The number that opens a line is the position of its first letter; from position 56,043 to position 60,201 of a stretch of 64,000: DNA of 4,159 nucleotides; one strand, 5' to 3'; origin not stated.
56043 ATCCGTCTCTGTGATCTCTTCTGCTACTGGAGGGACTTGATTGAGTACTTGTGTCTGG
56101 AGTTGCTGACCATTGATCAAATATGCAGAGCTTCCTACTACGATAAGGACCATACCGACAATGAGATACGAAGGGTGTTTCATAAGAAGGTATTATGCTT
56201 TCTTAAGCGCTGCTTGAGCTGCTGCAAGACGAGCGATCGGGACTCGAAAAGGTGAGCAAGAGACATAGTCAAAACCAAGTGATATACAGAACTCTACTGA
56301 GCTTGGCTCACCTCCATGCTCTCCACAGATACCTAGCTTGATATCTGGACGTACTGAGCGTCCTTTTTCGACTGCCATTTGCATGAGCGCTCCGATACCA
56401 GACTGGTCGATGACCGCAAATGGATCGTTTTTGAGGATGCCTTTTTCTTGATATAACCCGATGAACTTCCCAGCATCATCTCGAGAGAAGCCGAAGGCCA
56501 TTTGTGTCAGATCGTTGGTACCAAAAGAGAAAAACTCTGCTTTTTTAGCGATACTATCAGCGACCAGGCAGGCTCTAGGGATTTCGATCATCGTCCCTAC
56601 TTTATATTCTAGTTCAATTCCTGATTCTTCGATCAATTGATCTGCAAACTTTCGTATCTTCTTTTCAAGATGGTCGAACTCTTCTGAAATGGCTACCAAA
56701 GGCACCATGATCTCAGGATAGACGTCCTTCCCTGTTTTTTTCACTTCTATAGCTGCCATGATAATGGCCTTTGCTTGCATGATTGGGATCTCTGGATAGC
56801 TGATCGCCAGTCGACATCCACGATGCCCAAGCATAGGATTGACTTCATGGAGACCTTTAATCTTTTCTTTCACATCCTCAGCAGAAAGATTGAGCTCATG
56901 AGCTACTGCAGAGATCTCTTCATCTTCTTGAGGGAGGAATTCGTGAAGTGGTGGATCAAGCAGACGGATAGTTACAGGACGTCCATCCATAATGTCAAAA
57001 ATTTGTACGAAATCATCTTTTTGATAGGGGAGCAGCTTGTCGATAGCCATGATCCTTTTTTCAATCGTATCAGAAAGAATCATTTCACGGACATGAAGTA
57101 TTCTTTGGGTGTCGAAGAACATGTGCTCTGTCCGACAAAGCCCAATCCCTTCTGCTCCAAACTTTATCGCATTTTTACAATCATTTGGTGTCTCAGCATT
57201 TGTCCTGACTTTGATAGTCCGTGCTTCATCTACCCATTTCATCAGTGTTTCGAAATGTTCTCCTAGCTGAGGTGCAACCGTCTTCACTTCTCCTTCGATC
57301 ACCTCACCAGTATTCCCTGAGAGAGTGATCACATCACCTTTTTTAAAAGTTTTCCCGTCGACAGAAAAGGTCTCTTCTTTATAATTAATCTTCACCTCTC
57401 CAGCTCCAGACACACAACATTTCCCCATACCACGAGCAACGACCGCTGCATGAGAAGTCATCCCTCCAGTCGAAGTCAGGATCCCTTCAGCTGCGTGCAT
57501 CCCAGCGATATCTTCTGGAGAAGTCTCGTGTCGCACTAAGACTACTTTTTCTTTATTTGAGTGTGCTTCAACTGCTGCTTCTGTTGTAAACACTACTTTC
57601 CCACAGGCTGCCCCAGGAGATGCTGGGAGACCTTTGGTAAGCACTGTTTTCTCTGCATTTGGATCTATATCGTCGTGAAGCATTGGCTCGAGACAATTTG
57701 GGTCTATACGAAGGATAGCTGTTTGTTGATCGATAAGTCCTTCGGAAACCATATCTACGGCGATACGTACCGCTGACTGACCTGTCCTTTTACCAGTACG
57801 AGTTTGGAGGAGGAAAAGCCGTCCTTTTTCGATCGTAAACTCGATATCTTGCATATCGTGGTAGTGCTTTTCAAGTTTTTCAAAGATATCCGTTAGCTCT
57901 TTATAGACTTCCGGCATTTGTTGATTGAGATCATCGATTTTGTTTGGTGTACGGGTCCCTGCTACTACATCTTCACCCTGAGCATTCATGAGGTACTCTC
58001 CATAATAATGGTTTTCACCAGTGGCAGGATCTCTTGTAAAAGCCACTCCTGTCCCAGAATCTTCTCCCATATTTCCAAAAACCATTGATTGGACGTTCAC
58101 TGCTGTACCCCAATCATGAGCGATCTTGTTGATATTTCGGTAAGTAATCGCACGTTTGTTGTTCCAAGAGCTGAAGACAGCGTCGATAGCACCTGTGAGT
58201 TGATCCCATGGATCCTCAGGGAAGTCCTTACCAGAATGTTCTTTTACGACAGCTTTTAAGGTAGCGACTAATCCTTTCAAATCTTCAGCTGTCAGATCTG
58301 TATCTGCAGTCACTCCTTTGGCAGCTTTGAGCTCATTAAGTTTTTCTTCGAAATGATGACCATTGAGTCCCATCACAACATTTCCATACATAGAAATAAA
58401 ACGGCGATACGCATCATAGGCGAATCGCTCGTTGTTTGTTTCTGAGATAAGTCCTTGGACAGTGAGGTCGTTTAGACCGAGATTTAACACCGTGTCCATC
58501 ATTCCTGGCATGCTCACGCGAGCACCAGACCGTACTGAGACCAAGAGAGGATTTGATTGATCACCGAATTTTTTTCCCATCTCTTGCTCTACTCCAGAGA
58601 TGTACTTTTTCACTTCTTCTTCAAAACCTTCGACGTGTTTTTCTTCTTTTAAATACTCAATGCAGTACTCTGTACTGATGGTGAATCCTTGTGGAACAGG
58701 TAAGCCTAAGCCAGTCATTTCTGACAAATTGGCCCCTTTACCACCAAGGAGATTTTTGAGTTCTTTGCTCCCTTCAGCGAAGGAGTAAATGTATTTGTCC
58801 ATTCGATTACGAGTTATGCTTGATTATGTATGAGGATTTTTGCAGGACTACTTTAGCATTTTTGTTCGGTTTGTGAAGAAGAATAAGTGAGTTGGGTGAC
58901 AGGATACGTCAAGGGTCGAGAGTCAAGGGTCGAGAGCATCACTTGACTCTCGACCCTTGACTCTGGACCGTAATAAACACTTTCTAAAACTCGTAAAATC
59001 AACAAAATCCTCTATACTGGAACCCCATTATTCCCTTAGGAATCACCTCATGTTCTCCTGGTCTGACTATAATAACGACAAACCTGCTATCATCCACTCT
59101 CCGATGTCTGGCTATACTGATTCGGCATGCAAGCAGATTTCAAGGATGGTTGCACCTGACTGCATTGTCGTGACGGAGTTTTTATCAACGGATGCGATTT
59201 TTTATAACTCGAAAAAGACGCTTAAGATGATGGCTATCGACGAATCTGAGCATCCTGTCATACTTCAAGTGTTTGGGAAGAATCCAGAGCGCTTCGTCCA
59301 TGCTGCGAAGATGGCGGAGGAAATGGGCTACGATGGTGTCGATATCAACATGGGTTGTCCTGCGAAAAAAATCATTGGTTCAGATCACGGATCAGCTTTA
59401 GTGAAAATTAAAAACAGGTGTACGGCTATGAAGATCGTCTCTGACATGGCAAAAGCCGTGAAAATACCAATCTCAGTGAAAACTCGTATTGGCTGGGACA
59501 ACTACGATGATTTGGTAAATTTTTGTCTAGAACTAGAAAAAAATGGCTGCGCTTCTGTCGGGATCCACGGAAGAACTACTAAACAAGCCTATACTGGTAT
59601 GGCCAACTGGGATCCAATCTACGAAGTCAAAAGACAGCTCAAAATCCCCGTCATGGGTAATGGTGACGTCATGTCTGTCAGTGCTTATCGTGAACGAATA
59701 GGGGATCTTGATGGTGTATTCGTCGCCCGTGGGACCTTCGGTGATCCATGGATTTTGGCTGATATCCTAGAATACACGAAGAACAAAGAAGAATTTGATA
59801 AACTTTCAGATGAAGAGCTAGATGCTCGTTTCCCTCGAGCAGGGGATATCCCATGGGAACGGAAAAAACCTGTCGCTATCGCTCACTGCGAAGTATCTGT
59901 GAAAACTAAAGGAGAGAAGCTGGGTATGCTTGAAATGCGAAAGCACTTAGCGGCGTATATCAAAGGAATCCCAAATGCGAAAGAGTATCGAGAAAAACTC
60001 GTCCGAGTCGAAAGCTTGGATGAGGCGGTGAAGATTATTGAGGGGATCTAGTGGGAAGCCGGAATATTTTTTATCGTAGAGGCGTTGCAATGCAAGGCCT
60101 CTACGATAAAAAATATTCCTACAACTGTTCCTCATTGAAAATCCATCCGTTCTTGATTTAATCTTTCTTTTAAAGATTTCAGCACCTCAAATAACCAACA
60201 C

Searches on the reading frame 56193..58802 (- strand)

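Call 77: search_protein_families(library=pfam, proteins=[window:56193-58802:-], max_evalue=0.001)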
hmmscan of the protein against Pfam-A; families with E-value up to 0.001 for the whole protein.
window:56193-58802:- (869 aa): 4 families
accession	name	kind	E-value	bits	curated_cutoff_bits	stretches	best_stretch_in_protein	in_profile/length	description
PF02896.24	PEP-utilizers_C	-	2.3e-82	276.9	22.8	1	515-864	5-291/293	PEP-utilising enzyme, PEP-binding domain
PF01326.24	PPDK_N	-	4.4e-58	197.6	27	3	60-289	77-220/328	Pyruvate phosphate dikinase, AMP/ATP-binding domain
PF00391.29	PEP-utilizers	-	1.7e-24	85.7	23.1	1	417-499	2-72/72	PEP-utilising enzyme, mobile domain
PF19191.5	HEF_HK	-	0.00043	21.2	24.1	0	288-318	29-59/67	HEF_HK domain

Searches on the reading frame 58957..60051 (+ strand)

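Call 77: search_protein_families(library=pfam, proteins=[window:58957-60051:+], max_evalue=0.001)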
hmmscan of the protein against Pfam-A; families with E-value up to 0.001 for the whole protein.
window:58957-60051:+ (364 aa): 1 family
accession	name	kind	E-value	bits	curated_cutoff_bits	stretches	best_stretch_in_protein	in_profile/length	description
PF01207.24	Dus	-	1.6e-76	257.8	20.4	1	48-358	3-299/311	Dihydrouridine synthase (Dus)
